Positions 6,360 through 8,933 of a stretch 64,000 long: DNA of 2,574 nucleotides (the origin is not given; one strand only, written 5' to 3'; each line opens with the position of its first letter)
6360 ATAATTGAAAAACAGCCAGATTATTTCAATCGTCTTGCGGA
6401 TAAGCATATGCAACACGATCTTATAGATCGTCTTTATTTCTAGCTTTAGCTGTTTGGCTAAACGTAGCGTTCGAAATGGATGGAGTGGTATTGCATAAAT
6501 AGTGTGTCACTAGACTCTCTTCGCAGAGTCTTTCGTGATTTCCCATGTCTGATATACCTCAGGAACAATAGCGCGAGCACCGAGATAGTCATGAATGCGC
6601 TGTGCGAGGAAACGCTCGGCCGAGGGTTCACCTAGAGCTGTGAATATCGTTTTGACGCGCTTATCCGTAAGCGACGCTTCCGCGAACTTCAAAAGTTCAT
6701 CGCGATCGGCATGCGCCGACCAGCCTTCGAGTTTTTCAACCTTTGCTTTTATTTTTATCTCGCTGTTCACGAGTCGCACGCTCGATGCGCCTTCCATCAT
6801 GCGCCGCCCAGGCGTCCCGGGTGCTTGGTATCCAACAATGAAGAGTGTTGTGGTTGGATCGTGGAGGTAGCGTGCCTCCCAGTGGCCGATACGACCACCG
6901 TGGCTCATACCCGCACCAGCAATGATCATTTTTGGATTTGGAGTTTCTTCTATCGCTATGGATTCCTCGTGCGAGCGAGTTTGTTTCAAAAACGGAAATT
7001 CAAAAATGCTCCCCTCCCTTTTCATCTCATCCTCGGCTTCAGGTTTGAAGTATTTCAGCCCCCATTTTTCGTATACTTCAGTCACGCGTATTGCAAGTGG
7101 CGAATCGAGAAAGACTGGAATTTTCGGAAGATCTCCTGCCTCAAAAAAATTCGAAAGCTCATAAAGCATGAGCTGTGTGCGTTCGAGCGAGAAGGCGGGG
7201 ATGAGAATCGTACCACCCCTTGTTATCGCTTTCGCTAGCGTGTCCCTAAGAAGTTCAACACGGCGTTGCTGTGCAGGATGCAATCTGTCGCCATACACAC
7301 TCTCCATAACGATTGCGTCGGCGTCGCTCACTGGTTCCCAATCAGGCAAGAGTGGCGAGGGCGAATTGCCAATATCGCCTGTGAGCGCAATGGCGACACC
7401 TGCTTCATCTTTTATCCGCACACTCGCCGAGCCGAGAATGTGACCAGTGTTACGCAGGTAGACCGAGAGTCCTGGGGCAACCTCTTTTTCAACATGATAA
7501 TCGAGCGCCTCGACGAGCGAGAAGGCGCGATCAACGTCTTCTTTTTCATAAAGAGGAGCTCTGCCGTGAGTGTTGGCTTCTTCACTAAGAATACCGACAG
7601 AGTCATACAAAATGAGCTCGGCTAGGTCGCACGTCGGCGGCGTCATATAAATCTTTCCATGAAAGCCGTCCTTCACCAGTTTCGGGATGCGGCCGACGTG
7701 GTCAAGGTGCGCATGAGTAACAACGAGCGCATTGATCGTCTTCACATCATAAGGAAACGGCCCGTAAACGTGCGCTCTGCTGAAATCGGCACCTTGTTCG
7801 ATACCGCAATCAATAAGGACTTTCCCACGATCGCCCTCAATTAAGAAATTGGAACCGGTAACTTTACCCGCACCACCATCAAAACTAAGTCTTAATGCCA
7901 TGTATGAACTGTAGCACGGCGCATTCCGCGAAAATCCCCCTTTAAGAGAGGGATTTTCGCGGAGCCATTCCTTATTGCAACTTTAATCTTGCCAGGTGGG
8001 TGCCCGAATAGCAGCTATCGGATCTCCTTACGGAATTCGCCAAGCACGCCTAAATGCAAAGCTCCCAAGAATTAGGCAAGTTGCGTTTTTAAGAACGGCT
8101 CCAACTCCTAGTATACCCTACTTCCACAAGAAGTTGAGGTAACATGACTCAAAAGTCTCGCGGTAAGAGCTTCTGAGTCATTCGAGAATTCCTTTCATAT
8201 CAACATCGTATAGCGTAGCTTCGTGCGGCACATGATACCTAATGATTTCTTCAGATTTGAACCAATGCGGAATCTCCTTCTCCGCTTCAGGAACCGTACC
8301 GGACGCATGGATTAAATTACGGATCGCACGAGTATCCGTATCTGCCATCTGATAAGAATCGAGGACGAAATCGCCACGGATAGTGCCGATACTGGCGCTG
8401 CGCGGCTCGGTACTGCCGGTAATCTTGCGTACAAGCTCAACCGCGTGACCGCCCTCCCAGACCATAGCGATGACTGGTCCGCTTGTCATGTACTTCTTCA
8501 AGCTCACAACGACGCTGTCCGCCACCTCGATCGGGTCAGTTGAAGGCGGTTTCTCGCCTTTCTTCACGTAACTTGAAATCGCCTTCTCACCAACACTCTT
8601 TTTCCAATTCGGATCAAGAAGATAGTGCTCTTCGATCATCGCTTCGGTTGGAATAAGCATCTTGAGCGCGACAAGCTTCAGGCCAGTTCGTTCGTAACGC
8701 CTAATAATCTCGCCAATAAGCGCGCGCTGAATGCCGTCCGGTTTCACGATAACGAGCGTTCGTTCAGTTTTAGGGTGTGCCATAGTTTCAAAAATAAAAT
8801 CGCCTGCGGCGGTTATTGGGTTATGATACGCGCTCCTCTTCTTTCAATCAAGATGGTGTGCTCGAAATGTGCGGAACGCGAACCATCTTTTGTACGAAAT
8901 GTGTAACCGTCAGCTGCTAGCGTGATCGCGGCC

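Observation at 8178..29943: The most conserved bacterial gene cluster (str-S10-spc) is interrupted at five junctions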

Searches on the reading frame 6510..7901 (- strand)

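Call 39: search_protein_families(library=pfam, proteins=[window:6510-7901:-], max_evalue=0.001)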
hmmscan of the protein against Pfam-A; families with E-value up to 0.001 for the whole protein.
window:6510-7901:- (463 aa): 6 families
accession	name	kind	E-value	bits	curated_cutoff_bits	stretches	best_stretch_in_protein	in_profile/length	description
PF10996.14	Beta-Casp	-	2.5e-28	99.4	27.7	1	242-368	1-120/120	Beta-Casp domain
PF00753.33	Lactamase_B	-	1.2e-11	45.4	22.7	1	15-228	5-187/196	Metallo-beta-lactamase superfamily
PF16661.11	Lactamase_B_6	-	1.3e-11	44.7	27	1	20-167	1-153/193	Metallo-beta-lactamase superfamily domain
PF07521.17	RMMBL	-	1.3e-09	38.3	21.6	1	381-447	1-63/63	Zn-dependent metallo-hydrolase RNA specificity domain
PF12706.13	Lactamase_B_2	-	1.4e-07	31.7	27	1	28-200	3-163/200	Beta-lactamase superfamily domain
PF23023.1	Anti-Pycsar_Apyc1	-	1.9e-05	24.7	50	1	13-161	17-153/250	Anti-Pycsar protein Apyc1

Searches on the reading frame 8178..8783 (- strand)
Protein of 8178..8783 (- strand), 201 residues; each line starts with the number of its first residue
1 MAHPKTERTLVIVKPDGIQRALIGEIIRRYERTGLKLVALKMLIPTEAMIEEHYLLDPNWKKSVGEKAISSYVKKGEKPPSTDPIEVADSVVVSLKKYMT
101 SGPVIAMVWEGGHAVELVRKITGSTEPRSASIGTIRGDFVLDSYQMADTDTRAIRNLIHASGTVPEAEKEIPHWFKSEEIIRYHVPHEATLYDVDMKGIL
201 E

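Call 3: search_protein_families(library=pfam, proteins=[window:8178-8783:-], max_evalue=0.01)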
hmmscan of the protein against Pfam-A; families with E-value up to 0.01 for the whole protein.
window:8178-8783:- (201 aa): 1 family
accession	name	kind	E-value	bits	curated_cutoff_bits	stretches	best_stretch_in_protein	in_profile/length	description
PF00334.24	NDK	-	9.6e-38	129.6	27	2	94-180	59-135/135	Nucleoside diphosphate kinase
